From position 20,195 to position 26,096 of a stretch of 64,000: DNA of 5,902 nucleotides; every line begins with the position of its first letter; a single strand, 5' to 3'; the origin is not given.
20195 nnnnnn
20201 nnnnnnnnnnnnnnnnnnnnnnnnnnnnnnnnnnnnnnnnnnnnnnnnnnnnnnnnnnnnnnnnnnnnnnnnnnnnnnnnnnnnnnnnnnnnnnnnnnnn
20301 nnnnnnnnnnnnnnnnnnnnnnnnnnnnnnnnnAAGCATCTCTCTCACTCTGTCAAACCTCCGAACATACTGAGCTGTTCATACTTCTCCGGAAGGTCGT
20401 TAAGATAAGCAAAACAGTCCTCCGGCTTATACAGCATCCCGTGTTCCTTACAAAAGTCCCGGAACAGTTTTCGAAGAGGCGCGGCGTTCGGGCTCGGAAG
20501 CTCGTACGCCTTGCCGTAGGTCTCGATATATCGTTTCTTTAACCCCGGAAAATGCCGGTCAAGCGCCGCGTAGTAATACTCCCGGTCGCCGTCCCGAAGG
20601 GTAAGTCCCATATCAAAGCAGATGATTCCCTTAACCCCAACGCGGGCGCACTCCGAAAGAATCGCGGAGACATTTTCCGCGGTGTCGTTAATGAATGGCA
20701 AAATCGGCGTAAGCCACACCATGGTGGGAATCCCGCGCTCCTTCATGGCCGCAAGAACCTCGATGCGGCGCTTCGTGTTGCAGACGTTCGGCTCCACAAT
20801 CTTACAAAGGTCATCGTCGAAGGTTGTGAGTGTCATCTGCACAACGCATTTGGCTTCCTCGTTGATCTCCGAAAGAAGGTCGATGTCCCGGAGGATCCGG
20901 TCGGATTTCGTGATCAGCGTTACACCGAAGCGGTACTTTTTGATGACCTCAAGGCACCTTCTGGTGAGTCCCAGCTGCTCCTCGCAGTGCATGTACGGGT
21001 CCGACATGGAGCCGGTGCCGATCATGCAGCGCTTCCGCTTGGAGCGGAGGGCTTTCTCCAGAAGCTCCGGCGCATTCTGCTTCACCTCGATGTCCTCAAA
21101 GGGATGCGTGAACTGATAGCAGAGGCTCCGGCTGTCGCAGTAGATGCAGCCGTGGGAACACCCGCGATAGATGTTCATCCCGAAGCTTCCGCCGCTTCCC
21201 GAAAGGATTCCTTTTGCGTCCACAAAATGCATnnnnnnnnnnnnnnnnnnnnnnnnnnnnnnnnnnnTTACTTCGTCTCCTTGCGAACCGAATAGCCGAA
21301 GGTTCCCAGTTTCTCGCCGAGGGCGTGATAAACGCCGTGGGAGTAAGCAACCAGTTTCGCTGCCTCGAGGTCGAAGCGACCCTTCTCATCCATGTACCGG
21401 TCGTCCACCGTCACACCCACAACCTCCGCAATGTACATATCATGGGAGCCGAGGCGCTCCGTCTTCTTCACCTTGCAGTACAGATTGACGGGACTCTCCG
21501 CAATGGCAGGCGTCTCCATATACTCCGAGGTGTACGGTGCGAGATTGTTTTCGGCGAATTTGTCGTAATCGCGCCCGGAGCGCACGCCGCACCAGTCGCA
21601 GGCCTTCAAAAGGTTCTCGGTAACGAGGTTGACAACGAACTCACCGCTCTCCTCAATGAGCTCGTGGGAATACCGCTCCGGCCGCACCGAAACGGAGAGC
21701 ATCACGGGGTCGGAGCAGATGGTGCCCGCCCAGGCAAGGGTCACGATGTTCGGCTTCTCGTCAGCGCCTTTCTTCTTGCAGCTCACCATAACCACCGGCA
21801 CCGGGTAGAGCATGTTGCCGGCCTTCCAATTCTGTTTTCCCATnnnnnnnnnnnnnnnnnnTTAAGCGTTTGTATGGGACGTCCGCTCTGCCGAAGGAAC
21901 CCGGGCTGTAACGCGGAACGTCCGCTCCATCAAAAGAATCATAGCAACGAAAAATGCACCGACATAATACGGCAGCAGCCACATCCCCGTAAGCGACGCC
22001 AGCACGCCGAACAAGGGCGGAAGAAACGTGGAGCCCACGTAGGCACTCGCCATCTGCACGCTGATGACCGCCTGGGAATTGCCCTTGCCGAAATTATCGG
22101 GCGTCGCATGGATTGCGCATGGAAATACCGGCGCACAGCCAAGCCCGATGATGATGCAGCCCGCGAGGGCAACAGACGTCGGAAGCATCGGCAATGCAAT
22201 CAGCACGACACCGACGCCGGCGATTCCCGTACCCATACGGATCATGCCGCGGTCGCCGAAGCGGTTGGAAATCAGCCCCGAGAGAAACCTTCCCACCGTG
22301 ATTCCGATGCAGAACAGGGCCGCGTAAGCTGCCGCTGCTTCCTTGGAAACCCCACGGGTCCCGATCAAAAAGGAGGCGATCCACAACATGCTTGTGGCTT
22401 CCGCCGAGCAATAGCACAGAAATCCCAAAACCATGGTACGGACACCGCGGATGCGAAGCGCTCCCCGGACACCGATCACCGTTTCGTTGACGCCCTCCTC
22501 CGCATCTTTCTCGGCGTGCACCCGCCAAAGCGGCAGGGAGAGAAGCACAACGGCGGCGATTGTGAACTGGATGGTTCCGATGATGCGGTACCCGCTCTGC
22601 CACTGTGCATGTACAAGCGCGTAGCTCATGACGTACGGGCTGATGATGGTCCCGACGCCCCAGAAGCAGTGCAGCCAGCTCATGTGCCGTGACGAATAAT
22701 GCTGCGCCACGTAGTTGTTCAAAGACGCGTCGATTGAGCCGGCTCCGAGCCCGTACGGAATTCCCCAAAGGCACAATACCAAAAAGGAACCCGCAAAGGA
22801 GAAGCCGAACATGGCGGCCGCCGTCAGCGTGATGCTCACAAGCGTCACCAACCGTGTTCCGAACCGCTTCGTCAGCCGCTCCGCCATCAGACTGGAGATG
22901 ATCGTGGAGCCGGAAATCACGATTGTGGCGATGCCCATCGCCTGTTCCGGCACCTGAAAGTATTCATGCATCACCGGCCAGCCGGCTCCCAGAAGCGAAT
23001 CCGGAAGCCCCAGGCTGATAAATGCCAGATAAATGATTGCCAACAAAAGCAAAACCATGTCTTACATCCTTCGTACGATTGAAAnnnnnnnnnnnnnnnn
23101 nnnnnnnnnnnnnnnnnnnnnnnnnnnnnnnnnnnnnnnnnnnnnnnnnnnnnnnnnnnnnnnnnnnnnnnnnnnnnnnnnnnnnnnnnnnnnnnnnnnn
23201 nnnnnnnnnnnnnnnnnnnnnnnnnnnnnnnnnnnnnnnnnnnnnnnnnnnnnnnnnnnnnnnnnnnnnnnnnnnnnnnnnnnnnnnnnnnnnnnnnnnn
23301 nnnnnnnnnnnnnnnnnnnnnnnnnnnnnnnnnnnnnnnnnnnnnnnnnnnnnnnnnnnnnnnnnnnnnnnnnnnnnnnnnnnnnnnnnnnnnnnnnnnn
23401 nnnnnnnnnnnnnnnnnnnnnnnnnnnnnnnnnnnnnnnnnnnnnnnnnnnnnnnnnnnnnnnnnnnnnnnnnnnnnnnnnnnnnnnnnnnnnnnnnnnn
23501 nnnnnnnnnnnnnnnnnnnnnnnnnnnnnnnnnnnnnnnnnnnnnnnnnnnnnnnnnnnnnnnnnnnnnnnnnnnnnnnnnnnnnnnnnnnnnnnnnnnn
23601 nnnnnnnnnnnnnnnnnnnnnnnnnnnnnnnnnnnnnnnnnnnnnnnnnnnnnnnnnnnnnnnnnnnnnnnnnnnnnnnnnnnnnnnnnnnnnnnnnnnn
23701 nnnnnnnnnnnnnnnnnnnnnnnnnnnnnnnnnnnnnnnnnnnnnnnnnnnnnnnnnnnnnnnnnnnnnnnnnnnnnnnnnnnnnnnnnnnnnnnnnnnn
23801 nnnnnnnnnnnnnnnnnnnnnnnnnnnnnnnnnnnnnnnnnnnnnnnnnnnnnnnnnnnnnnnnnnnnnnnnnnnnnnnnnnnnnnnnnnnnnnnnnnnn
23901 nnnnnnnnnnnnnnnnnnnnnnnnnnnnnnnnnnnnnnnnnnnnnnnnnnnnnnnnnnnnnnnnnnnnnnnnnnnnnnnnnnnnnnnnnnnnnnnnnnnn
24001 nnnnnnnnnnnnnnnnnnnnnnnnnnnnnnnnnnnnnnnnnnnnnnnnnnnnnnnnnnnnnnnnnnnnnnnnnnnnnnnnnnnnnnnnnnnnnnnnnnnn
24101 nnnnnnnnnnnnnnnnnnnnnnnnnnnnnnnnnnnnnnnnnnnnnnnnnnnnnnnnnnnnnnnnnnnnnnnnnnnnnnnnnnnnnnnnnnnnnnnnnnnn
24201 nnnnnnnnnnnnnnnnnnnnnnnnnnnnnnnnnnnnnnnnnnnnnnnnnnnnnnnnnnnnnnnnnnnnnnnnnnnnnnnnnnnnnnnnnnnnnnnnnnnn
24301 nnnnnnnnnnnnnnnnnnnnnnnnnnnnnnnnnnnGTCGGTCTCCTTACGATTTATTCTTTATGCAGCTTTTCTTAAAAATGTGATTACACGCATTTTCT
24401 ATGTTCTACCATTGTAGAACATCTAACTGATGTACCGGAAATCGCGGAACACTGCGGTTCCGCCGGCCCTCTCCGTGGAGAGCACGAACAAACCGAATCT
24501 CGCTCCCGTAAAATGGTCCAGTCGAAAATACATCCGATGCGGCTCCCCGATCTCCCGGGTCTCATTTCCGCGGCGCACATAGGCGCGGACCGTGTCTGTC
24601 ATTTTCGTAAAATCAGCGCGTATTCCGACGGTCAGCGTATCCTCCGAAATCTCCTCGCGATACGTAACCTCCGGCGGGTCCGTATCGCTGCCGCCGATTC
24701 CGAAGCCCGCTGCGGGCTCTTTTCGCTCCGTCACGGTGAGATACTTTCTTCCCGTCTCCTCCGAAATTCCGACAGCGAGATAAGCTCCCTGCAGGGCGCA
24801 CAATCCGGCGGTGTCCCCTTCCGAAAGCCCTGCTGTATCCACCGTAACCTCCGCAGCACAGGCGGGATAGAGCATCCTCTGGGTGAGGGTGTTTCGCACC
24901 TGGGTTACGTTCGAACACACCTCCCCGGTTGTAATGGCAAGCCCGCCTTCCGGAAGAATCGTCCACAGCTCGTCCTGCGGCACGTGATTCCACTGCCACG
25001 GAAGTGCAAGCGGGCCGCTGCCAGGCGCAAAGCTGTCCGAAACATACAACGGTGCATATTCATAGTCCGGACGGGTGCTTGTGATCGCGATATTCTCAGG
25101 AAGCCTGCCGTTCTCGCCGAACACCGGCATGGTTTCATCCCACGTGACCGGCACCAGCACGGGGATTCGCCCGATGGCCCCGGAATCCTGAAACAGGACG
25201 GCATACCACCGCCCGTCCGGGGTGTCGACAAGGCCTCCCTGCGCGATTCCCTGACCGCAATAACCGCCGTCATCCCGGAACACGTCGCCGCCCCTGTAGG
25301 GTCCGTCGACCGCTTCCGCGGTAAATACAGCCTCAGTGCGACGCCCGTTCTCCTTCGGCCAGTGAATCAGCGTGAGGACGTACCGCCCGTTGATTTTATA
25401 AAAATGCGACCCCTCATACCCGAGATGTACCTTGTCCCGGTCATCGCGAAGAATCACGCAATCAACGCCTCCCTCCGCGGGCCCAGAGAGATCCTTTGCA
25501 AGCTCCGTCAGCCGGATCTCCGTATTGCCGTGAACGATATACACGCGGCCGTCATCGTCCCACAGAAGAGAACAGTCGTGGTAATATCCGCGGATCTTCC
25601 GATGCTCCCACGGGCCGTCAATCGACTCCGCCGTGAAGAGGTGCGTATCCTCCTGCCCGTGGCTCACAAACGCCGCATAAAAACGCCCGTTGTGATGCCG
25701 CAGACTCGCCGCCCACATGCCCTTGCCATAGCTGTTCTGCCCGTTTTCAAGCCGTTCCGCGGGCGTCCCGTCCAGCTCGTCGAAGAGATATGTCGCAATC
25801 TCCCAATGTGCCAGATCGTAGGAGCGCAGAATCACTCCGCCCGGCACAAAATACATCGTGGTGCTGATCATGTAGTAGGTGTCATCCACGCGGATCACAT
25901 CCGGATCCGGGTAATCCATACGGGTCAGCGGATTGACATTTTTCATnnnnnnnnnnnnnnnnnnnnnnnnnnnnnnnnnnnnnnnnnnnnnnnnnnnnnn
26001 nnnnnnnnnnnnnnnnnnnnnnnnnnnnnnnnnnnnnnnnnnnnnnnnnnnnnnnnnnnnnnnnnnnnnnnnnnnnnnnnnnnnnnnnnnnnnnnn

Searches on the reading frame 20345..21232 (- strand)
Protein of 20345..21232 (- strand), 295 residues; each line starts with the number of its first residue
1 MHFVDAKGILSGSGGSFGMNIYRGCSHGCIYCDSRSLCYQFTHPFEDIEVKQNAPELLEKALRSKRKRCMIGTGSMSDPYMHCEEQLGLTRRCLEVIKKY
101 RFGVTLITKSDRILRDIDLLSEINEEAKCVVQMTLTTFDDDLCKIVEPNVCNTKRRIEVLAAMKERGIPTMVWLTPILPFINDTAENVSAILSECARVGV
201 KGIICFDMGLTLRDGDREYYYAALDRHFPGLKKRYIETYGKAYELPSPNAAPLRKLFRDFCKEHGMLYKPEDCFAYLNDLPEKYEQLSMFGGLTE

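Call 81: search_protein_families(library=pfam, proteins=[window:20345-21232:-], max_evalue=0.00001)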
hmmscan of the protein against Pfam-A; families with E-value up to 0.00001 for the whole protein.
window:20345-21232:- (295 aa): 1 family
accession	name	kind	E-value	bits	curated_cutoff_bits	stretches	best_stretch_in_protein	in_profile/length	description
PF04055.27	Radical_SAM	-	2.6e-14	54.1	29.5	1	19-183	1-156/166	Radical SAM superfamily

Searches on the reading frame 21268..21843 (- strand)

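Call 81: search_protein_families(library=pfam, proteins=[window:21268-21843:-], max_evalue=0.00001)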
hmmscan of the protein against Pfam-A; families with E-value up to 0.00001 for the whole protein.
window:21268-21843:- (191 aa): 1 family
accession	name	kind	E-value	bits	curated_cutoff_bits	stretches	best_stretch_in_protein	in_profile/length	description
PF01613.24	Flavin_Reduct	-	4.6e-30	105.2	27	1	13-153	4-139/153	Flavin reductase like domain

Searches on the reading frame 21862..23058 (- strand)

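Call 81: search_protein_families(library=pfam, proteins=[window:21862-23058:-], max_evalue=0.00001)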
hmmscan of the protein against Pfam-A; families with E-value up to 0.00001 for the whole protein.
window:21862-23058:- (398 aa): 1 family
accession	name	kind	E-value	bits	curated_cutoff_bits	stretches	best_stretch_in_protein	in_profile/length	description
PF07690.21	MFS_1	-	8.8e-38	130.5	33.4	2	10-334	2-334/347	Major Facilitator Superfamily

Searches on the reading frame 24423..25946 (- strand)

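Call 81: search_protein_families(library=pfam, proteins=[window:24423-25946:-], max_evalue=0.00001)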
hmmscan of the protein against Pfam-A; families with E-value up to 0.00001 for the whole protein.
window:24423-25946:- (507 aa): 2 families
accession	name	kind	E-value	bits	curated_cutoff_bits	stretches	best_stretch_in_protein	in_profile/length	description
PF04616.20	Glyco_hydro_43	-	1e-36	127.2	32.2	1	5-271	3-284/288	Glycosyl hydrolases family 43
PF17851.8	GH43_C2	-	7.3e-21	75.3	22.7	1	310-505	6-202/203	Beta xylosidase C-terminal Concanavalin A-like domain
